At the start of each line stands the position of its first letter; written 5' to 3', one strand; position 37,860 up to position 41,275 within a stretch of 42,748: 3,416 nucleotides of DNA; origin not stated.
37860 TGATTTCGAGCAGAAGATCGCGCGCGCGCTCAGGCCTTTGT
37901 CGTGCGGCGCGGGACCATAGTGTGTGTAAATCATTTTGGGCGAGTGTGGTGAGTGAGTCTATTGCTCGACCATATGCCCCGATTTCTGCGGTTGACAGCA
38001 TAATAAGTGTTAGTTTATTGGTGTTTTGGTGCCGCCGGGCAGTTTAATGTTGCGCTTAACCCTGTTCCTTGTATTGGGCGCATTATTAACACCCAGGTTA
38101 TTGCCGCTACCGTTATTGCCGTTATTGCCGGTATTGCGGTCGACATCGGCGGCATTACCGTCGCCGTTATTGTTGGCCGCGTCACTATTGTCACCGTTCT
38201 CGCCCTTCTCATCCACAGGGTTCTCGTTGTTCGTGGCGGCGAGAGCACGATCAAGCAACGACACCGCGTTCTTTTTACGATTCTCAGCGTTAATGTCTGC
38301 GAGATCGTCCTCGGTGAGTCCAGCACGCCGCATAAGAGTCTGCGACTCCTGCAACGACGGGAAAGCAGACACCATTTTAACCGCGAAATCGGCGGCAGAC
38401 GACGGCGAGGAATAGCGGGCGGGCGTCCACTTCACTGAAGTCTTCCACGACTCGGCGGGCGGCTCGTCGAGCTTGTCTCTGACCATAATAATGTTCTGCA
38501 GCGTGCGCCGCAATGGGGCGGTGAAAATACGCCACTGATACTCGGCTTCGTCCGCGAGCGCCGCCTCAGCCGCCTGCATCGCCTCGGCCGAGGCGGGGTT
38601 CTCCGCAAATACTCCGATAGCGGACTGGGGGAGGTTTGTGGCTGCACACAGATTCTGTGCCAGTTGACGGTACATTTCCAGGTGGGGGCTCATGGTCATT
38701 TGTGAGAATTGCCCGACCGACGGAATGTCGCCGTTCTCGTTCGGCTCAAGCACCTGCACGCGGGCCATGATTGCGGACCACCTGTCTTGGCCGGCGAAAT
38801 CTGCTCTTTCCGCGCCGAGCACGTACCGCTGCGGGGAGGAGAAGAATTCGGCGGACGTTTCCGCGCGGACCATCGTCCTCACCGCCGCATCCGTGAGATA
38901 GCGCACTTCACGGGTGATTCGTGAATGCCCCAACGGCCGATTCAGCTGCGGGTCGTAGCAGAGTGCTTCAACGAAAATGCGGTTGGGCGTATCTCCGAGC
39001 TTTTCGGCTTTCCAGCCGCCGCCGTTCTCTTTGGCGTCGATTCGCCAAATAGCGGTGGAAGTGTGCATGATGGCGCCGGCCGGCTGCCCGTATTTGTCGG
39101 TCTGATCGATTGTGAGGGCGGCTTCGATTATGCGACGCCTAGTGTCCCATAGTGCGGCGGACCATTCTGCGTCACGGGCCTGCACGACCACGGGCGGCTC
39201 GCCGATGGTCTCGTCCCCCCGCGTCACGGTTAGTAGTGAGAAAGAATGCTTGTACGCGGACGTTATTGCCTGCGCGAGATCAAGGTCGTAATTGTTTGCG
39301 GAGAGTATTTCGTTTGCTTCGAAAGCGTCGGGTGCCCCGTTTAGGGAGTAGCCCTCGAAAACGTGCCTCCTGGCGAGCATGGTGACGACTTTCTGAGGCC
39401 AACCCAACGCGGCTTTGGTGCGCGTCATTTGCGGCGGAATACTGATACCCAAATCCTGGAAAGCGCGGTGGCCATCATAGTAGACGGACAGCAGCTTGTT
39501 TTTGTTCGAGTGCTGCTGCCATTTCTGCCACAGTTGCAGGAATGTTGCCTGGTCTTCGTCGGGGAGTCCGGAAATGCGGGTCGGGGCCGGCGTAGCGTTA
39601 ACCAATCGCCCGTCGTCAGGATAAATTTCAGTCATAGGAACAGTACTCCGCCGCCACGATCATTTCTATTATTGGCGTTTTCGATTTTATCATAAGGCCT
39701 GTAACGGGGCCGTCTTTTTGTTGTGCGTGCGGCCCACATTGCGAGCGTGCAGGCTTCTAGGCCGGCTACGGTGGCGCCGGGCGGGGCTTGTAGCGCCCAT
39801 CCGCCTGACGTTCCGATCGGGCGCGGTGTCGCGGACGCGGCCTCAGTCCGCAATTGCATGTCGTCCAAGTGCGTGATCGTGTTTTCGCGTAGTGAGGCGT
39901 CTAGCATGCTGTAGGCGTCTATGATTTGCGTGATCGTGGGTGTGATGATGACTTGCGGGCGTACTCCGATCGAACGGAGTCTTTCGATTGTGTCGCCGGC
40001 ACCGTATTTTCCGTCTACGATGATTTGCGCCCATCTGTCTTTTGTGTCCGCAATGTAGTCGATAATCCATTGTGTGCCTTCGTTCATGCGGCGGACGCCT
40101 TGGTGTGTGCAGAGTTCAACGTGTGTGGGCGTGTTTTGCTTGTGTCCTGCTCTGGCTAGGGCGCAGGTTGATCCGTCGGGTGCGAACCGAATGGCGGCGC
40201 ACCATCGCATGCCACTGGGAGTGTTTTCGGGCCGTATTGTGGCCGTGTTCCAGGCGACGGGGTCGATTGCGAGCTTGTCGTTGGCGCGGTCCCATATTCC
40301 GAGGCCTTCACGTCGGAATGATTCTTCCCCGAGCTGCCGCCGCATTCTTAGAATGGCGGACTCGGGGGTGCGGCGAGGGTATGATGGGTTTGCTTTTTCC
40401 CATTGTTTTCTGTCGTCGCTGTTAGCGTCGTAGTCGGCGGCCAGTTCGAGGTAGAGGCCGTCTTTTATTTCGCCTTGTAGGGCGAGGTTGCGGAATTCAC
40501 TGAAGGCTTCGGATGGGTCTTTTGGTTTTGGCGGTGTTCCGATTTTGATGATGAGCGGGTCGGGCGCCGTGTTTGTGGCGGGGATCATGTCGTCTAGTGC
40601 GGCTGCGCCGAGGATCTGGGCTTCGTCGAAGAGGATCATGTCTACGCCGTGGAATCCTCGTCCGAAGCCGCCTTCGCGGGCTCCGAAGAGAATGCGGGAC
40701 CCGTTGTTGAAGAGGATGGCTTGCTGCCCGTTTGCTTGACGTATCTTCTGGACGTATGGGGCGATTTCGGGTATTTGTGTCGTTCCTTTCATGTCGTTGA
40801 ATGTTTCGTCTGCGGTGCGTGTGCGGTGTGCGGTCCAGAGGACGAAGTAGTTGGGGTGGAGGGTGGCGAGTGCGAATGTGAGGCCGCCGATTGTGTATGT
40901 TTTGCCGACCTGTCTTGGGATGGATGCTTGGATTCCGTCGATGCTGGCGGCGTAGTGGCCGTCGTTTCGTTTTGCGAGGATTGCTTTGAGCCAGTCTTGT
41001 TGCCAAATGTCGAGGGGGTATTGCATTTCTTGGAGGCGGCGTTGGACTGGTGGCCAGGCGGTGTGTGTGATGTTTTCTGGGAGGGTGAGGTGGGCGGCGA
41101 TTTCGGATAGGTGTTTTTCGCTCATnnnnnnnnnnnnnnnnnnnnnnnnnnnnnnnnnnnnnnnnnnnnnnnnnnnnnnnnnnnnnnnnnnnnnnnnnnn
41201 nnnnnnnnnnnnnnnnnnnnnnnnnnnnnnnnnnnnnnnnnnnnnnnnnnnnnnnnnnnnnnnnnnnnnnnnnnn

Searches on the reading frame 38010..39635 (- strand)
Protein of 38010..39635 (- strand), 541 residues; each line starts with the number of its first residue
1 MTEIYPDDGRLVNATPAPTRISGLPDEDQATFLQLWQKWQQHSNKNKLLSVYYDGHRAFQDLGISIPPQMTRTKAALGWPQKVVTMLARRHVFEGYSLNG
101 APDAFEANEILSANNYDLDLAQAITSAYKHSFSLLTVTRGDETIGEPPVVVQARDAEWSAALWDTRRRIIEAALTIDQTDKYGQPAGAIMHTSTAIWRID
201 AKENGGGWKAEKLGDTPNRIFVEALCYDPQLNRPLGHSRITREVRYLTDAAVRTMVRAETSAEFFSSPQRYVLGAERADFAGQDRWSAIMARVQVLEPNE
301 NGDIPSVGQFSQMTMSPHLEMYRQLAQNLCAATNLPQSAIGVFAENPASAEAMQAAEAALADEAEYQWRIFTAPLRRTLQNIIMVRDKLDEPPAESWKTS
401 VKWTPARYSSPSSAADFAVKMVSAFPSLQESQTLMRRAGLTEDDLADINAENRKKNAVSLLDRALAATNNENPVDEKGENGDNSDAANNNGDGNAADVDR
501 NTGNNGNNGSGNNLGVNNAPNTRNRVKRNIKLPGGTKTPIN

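Call 66: search_dna_similar(query=window:38010-39635:-, collection=plasmids, mode=protein, max_rows=10)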
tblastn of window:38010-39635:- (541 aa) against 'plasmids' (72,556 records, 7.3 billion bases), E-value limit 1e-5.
Records with a match: 8; places in all: 8; records where one place covers at least 80% of the query: 2.
Best place of each record, by identity: <60% 8.
By first word of the organism name: Streptomyces 2; Propionimicrobium 1; Nocardia 1; Paenarthrobacter 1; Corynebacterium 1; Mycobacterium 1; Streptococcus 1.
By predicted mobility (MOB-suite, as given by PLSDB): non-mobilizable 7; conjugative 1.
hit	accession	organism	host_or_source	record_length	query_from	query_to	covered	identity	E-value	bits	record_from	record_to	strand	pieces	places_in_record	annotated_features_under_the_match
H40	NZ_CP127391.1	Propionimicrobium sp. PCR01-08-3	pure isolate,Tenebrio molitor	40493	18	461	82%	58.3%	6e-160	511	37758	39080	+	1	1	phage portal protein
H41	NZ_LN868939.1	Nocardia farcinica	not known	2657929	24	469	82%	29.3%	4e-38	157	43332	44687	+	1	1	none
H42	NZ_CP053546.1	Paenarthrobacter sp. YJN-5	cell culture,soil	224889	24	453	79%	29.8%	3e-39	160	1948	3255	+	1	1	phage portal protein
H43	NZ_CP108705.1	Streptomyces sp. NBC_01005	-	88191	48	463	77%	29.4%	4e-32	139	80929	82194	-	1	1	phage portal protein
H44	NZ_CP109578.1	Streptomyces sp. NBC_01369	-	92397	48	463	77%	29.4%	4e-32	139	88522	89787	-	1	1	phage portal protein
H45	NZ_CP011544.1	Corynebacterium mustelae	Mustela putorius furo,pure ...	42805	21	341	59%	25.3%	2e-20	103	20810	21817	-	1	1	phage portal protein | terminase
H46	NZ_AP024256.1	Mycobacterium intracellulare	-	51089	38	336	55%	24.5%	2e-7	62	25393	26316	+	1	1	phage portal protein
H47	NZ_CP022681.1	Streptococcus respiraculi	Marmota himalayana,whole organism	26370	167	341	32%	32.6%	4e-16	90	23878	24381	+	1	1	none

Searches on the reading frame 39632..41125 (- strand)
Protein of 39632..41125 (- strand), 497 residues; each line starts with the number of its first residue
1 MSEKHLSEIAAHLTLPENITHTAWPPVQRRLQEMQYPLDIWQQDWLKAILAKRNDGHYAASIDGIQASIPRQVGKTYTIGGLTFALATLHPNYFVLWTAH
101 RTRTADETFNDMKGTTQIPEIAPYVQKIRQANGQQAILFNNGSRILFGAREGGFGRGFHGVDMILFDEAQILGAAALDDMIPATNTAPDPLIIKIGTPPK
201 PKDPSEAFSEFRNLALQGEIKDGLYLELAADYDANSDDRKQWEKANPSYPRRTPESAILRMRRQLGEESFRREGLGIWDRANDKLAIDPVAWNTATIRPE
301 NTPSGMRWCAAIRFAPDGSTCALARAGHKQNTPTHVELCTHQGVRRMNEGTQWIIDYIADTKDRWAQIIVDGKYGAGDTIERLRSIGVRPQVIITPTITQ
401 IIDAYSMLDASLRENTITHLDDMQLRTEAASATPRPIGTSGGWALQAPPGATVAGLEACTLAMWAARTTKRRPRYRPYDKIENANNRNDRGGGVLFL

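Call 11: search_dna_similar(query=window:39632-41125:-, collection=phages, mode=protein, max_rows=25)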
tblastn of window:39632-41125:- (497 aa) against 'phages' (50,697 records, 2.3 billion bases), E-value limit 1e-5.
Records with a match: 1214; places in all: 1214; records where one place covers at least 80% of the query: 988.
Best place of each record, by identity: <60% 1214.
By first word of the organism name: Mycobacterium 670; Propionibacterium 196; Gordonia 153; Streptococcus 74; Cutibacterium 44; Arthrobacter 29; Lactococcus 13; Rhodococcus 9; Bacteriophage 8; Bifidobacterium 3; and 11 more.
By host as written in the record: Mycobacterium smegmatis mc2 155 425; Gordonia terrae 3612 127; Mycobacterium smegmatis mc#155 108; Propionibacterium acnes 98; Cutibacterium acnes 48; Mycobacterium smegmatis mc2155 37; Propionibacterium acnes ATCC 6919 36; - 31; and 170 more.
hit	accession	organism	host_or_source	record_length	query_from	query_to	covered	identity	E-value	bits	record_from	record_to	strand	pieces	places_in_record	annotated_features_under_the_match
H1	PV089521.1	Arthrobacter phage MrSmee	Arthrobacter globiformis B-2979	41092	1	464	93%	49.1%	2e-120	394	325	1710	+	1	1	2: terminase | 1: hypothetical protein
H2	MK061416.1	Rothia phage Spartoi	Rothia dentocariosa TC5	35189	6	464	92%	49.7%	3e-119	390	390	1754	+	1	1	2: terminase | 1: hypothetical protein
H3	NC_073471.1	Rothia phage Spartoi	Rothia dentocariosa TC5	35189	6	464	92%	49.7%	3e-119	390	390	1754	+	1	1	2: terminase | 1: hypothetical protein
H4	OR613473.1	Arthrobacter phage AbbyDaisy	Arthrobacter globiformis NRRL B-2979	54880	3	464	93%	48.3%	8e-115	378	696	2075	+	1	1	3: terminase | 2: hypothetical protein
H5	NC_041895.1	Propionibacterium phage G4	Propionibacterium freudenreichii TL110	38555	3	464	93%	45.2%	6e-110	364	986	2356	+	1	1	3: terminase large subunit | 2: terminase small subunit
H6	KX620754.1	Propionibacterium phage G4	Propionibacterium freudenreichii TL110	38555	3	464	93%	45.2%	6e-110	364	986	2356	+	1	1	3: terminase large subunit | 2: hypothetical protein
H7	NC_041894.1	Propionibacterium phage E6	Propionibacterium freudenreichii TL110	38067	3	464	93%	45.2%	5e-109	361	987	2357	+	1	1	3: terminase family protein | 2: terminase small subunit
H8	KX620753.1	Propionibacterium phage E6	Propionibacterium freudenreichii TL110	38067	3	464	93%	45.2%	5e-109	361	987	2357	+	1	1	3: terminase large subunit | 2: DNA binding protein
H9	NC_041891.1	Propionibacterium phage B22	Propionibacterium freudenreichii TL110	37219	3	464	93%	45.0%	1e-108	360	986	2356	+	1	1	3: terminase family protein | 2: terminase small subunit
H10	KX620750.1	Propionibacterium phage B22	Propionibacterium freudenreichii TL110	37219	3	464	93%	45.0%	1e-108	360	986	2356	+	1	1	3: terminase large subunit | 2: DNA binding protein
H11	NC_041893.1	Propionibacterium phage Doucette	Propionibacterium freudenreichii TL110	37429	3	464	93%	44.8%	7e-109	361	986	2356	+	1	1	3: terminase large subunit | 2: terminase small subunit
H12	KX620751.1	Propionibacterium phage Doucette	Propionibacterium freudenreichii TL110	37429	3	464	93%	44.8%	7e-109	361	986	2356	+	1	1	3: terminase large subunit | 2: hypothetical protein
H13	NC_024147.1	Mycobacterium phage ZoeJ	Mycobacterium smegmatis mc2 155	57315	6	463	92%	42.3%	2e-91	310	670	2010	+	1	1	4: terminase | 3: terminase small subunit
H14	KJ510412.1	Mycobacterium phage ZoeJ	Mycobacterium smegmatis mc2 155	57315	6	463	92%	42.3%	2e-91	310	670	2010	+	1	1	4: terminase | 3: hypothetical protein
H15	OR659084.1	Mycolicibacterium phage HMC1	Mycolicibacterium smegmatis MC2 155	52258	2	463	93%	41.8%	1e-89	305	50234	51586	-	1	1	record has no annotation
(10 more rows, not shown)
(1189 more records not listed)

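Call 31: find_related_loci(query=window:39632-41125:-, collection=genome_contigs, flank=10000)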
Query window:39632-41125:- (497 aa) in genome_contigs; peptide patterns used: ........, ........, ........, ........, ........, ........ (x = any residue, [..] = any of these).
27 stretches matched a pattern; 2 encode a relative of the query (tblastn E <= 1e-3); 2 distinct loci.
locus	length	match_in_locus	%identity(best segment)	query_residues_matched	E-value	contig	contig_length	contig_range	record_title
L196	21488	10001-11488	40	2-473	2e-98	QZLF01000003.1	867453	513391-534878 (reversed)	MAG: Candidatus Leucobacter sulfamidivorax isolate GP Scaffold_03, whole genome shotgun sequence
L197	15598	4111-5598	40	2-473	7e-98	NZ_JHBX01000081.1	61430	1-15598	Leucobacter japonicus strain CBX130 contig_87, whole genome shotgun sequence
